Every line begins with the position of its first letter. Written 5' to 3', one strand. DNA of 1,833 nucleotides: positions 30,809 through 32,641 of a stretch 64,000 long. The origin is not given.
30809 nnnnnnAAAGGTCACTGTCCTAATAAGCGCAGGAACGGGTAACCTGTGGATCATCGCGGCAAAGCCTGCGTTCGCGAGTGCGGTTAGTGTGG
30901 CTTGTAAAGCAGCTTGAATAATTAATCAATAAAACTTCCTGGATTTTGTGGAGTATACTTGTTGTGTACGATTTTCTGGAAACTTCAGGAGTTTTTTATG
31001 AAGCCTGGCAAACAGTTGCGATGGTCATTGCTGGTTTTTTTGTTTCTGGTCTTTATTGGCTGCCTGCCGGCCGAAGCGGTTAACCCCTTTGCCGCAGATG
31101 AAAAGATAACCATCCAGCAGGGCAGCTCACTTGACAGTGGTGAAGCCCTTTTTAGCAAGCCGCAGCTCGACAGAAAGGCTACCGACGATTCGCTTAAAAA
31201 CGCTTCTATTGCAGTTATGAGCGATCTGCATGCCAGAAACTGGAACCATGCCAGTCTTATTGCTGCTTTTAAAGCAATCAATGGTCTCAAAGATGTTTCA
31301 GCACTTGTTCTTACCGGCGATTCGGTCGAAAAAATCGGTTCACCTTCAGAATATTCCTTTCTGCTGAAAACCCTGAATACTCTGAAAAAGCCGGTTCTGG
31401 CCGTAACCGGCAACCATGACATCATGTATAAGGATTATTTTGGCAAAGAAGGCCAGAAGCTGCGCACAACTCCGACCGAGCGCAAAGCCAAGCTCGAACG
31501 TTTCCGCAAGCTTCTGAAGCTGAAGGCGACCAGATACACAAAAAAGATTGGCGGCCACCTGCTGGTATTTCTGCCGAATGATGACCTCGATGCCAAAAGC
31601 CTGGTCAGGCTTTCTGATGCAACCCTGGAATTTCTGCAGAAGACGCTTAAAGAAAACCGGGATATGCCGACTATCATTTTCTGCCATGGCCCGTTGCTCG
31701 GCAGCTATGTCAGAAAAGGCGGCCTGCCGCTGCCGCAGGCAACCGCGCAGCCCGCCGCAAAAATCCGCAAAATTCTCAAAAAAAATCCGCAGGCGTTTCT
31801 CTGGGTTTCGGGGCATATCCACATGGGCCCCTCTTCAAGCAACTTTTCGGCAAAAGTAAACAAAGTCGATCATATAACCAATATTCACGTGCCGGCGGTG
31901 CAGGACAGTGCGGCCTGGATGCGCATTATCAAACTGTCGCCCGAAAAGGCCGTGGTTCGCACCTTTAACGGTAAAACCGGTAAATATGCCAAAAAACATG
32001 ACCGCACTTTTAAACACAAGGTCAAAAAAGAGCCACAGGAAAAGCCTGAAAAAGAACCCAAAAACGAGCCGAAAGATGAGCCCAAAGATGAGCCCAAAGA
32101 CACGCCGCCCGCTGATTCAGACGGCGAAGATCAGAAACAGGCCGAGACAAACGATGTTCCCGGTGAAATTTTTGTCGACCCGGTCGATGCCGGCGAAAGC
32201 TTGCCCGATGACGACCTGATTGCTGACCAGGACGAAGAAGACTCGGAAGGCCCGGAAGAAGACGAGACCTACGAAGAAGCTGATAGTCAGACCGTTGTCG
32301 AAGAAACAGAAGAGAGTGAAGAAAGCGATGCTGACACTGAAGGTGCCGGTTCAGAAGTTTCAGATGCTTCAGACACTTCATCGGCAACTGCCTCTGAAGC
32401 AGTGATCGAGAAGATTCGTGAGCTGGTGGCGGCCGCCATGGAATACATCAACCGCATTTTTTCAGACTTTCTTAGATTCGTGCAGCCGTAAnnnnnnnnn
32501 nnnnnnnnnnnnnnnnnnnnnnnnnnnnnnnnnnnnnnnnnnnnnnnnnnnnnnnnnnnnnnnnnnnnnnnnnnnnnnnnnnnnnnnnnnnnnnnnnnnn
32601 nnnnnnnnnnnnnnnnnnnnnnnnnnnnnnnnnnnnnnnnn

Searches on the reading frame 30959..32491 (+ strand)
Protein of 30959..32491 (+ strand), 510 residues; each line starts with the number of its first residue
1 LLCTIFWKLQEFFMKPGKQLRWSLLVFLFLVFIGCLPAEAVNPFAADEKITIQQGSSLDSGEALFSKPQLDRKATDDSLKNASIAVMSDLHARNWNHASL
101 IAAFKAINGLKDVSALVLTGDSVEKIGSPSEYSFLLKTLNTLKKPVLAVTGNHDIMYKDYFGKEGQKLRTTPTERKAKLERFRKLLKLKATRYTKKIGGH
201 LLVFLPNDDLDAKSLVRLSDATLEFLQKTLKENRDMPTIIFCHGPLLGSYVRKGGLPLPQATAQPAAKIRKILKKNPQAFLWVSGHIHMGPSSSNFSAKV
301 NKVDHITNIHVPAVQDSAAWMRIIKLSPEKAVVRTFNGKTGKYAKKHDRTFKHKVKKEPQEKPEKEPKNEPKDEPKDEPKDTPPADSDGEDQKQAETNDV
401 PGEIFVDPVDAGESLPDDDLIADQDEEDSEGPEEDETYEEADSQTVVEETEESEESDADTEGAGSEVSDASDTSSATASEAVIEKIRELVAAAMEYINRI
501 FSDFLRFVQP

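Call 72: search_protein_families(library=pfam, proteins=[window:30959-32491:+], max_evalue=0.001)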
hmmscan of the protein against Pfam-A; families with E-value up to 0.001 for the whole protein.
window:30959-32491:+ (510 aa): 2 families
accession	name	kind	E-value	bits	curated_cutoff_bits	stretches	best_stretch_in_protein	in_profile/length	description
PF00149.33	Metallophos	-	3.9e-15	57.2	21.5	1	83-289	2-190/191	Calcineurin-like phosphoesterase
PF12850.12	Metallophos_2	-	1.9e-06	28.4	27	1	84-288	3-117/154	Calcineurin-like phosphoesterase superfamily domain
